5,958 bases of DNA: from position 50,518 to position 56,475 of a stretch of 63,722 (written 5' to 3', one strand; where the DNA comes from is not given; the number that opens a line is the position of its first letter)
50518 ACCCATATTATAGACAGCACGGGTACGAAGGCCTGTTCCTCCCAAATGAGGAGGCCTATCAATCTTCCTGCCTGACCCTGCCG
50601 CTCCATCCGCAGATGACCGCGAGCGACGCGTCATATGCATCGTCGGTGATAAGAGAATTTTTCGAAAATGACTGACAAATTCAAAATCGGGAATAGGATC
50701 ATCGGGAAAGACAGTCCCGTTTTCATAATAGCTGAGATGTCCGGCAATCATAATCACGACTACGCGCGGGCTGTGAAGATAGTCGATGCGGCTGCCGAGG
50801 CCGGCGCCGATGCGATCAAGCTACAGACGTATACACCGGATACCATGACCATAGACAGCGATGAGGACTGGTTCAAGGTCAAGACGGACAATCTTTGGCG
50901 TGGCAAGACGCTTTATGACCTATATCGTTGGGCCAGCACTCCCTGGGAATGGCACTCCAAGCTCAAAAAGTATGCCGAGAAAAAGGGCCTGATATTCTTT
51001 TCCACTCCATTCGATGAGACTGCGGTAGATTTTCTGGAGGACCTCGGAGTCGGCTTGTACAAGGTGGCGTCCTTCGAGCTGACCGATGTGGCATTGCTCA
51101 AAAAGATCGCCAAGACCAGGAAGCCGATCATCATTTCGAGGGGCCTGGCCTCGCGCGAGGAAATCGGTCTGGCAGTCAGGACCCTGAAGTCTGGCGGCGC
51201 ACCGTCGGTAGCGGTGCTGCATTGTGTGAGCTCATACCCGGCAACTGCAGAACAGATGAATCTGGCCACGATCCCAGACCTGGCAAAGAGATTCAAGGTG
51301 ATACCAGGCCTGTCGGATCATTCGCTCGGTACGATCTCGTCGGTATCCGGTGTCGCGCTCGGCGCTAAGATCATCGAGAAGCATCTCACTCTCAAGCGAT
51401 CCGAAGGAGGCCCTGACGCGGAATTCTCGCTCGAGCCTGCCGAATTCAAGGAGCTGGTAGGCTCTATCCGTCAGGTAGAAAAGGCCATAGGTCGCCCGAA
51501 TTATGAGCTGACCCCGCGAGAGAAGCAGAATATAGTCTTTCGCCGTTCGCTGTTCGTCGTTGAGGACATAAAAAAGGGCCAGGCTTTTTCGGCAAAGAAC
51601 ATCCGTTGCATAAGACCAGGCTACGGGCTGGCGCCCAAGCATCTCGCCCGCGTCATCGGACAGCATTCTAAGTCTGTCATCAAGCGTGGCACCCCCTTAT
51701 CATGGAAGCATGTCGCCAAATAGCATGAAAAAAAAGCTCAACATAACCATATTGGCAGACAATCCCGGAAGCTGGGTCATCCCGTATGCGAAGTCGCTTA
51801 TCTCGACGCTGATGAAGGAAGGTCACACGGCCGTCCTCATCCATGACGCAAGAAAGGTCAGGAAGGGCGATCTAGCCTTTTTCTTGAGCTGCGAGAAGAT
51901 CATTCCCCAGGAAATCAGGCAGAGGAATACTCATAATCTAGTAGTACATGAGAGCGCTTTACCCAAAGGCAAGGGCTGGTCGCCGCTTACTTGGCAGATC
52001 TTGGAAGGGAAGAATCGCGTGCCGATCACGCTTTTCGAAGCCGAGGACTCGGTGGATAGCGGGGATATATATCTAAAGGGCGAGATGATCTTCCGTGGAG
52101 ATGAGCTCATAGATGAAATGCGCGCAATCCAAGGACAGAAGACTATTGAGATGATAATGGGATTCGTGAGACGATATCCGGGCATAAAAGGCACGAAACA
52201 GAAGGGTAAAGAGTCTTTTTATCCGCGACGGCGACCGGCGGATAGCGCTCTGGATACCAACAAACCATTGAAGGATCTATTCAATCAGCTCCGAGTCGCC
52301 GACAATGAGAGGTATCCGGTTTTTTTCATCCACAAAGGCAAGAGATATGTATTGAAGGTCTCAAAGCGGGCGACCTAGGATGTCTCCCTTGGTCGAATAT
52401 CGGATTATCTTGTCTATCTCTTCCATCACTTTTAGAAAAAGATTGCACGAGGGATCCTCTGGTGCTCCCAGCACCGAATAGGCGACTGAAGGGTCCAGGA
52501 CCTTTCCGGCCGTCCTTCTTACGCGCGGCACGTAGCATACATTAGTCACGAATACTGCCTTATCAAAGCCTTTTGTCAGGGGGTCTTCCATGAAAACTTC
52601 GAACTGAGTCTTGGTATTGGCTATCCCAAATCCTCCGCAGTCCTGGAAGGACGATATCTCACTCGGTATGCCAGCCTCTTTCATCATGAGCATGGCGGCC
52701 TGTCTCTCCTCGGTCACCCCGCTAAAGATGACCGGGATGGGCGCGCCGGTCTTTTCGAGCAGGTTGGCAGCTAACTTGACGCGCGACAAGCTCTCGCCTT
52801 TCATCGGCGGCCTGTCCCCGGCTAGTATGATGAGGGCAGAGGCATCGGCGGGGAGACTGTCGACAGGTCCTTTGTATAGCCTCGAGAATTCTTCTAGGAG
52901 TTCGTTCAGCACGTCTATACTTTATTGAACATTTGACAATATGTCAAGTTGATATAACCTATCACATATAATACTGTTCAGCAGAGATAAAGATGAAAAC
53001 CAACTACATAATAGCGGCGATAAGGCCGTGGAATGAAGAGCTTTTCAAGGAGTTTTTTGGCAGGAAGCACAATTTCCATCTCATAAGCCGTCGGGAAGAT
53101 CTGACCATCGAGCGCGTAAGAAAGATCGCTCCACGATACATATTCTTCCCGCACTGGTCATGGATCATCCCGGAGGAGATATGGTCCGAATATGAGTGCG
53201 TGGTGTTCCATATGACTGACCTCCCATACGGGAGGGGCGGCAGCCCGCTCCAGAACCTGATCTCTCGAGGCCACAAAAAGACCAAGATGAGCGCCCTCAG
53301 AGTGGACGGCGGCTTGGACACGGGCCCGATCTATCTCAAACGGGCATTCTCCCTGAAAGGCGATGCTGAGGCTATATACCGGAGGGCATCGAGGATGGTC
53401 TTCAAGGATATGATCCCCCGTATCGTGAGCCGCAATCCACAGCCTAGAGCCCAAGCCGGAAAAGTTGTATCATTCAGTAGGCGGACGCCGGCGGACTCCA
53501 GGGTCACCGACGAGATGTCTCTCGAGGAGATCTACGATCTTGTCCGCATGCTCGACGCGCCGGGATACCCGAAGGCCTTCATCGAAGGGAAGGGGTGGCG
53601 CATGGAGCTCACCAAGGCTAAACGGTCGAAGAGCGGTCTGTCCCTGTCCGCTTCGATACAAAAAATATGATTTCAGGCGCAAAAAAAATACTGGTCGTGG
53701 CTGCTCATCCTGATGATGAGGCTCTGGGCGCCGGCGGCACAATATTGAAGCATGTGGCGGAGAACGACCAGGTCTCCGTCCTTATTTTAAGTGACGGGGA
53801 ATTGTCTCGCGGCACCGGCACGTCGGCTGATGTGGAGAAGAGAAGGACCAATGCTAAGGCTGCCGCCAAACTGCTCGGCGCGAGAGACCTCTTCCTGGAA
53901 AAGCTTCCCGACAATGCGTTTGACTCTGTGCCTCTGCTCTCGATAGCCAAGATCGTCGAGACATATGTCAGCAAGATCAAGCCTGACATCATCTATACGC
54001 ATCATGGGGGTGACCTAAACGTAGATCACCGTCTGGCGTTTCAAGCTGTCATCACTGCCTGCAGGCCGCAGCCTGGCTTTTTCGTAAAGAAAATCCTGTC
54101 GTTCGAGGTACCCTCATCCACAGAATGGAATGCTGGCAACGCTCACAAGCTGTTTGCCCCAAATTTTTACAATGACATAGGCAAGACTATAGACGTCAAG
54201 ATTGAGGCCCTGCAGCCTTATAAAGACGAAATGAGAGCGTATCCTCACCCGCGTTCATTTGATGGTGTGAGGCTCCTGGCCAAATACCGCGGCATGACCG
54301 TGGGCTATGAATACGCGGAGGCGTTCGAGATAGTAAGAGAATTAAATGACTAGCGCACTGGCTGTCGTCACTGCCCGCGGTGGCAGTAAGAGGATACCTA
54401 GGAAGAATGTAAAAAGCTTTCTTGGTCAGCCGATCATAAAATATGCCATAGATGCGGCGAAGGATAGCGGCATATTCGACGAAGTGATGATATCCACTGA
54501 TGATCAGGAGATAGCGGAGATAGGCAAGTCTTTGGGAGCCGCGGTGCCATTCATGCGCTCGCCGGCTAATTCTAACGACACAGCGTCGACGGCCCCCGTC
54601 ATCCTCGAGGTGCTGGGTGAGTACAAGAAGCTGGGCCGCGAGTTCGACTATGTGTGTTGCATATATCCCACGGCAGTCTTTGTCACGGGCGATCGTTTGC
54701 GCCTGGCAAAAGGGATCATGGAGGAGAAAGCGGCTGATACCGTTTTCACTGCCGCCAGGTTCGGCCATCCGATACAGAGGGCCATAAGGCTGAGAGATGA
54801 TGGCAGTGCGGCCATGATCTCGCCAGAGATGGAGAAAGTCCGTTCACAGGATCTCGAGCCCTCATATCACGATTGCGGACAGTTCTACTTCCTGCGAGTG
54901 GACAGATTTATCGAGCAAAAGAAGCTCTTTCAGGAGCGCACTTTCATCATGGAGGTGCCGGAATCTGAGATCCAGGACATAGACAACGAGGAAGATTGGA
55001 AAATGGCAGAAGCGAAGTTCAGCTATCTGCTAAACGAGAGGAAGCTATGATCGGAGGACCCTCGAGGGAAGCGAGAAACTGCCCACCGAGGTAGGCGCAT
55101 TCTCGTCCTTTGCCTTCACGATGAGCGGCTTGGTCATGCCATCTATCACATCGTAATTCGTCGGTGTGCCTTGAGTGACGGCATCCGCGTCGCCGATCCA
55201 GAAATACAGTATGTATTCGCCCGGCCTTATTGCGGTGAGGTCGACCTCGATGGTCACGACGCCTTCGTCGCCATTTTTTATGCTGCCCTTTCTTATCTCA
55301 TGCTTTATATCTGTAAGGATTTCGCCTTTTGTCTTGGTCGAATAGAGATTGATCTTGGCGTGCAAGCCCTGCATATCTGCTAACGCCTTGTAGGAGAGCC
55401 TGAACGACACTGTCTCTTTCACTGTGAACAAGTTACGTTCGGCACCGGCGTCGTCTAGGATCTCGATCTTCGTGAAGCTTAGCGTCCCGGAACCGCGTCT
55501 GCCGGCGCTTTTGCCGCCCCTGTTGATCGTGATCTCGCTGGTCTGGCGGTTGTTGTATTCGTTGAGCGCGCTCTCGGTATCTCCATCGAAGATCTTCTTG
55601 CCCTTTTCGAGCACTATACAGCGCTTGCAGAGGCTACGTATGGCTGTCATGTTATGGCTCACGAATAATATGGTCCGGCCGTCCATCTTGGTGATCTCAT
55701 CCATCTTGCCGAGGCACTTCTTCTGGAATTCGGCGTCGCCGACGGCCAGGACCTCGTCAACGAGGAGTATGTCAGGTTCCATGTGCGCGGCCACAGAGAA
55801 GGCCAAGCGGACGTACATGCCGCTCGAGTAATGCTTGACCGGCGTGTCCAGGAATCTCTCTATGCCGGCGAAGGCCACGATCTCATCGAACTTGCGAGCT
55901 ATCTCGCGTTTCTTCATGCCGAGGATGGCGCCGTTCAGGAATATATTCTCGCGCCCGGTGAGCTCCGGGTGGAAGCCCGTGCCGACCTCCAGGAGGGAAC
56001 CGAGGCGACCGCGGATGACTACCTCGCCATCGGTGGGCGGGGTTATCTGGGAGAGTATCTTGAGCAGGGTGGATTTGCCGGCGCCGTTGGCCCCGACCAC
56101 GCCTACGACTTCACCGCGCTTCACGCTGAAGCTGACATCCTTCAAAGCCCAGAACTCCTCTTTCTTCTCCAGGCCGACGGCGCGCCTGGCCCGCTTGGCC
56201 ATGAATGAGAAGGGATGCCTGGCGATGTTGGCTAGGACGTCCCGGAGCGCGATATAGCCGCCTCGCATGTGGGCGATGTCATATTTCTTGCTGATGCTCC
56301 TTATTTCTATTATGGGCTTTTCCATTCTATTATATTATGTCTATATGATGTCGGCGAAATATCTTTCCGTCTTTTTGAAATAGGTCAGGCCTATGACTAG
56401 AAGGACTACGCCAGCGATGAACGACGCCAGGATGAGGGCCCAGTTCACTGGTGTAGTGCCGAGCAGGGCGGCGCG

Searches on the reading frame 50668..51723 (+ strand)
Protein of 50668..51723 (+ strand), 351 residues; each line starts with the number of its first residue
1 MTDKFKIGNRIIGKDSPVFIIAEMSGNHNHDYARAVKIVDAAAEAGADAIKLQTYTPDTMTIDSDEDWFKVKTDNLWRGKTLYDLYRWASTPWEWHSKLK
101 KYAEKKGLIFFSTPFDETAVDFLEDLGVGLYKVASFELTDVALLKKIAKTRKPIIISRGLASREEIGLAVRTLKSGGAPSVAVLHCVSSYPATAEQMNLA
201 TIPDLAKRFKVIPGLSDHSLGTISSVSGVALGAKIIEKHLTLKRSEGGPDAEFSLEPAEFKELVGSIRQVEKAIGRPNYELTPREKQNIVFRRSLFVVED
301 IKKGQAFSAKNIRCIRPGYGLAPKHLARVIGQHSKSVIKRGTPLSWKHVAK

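Call 57: search_protein_families(library=pfam, proteins=[window:50668-51723:+], max_evalue=0.001)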
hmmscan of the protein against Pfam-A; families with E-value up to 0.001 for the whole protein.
window:50668-51723:+ (351 aa): 2 families
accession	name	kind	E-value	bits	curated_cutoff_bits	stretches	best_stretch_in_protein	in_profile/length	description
PF03102.20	NeuB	-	1.8e-87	293.3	22.1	1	38-276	1-238/241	NeuB family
PF08666.17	SAF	-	1.3e-11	45.3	21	1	292-349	1-62/63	SAF domain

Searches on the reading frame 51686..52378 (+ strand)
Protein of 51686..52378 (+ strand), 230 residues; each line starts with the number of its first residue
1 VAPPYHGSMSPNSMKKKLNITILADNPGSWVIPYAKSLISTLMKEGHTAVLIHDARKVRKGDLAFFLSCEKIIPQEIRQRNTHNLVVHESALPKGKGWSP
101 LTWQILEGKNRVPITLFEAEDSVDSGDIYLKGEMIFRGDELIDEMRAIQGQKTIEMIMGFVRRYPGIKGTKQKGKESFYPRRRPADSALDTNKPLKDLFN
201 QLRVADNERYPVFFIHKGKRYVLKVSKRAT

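Call 57: search_protein_families(library=pfam, proteins=[window:51686-52378:+], max_evalue=0.001)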
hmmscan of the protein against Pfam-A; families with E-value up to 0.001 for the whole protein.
window:51686-52378:+ (230 aa): 1 family
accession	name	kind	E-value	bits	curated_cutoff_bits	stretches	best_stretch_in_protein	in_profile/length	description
PF00551.24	Formyl_trans_N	-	1.4e-08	35.2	26.1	1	59-134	78-154/181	Formyl transferase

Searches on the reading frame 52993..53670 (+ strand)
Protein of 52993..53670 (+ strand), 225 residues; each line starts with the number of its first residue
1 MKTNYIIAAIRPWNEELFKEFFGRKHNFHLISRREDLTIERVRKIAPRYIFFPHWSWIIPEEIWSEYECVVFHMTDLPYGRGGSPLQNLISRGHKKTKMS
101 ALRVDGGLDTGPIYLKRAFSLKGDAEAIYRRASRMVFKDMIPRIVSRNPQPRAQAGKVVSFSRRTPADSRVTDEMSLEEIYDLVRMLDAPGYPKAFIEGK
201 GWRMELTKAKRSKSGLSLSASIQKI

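Call 57: search_protein_families(library=pfam, proteins=[window:52993-53670:+], max_evalue=0.001)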
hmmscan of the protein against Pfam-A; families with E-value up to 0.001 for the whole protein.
window:52993-53670:+ (225 aa): 2 families
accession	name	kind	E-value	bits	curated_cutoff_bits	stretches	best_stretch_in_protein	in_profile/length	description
PF21553.2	Formyl_trans_C_2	-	1.8e-19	69.5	27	1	166-220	1-53/58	Methionyl-tRNA formyltransferase, C-terminal domain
PF00551.24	Formyl_trans_N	-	2.2e-07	31.3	26.1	1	32-121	65-156/181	Formyl transferase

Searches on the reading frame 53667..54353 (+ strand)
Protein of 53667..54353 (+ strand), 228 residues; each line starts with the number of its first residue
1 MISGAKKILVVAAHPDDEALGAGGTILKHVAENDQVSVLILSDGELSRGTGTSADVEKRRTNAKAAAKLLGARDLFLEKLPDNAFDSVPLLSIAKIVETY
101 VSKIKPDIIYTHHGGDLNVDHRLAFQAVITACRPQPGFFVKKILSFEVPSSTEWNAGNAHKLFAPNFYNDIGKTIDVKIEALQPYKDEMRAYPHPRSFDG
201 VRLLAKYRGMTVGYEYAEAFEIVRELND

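Call 57: search_protein_families(library=pfam, proteins=[window:53667-54353:+], max_evalue=0.001)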
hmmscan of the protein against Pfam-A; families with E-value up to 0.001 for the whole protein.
window:53667-54353:+ (228 aa): 1 family
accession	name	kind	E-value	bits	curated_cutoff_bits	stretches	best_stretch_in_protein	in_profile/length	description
PF02585.22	PIG-L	-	3.6e-28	99.1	28.2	1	9-131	1-128/129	GlcNAc-PI de-N-acetylase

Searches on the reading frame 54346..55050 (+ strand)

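Call 57: search_protein_families(library=pfam, proteins=[window:54346-55050:+], max_evalue=0.001)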
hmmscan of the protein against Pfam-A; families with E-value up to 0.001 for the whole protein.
window:54346-55050:+ (234 aa): 1 family
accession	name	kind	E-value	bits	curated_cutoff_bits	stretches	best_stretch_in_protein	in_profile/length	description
PF02348.25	CTP_transf_3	-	4.5e-22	79.4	22.6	1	6-135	2-125/217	Cytidylyltransferase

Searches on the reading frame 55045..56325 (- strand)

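Call 57: search_protein_families(library=pfam, proteins=[window:55045-56325:-], max_evalue=0.001)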
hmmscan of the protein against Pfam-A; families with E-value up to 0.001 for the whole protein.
window:55045-56325:- (426 aa): 3 families
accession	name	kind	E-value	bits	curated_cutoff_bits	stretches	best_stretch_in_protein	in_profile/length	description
PF00005.33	ABC_tran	-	8.4e-23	81.9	25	1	61-192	1-135/137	ABC transporter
PF14524.12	Wzt_C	-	1.1e-14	55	30.4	1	276-397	4-124/143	Wzt C-terminal domain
PF13304.12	AAA_21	-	3.4e-05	24.5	27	1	74-94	2-22/304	AAA domain, putative AbiEii toxin, Type IV TA system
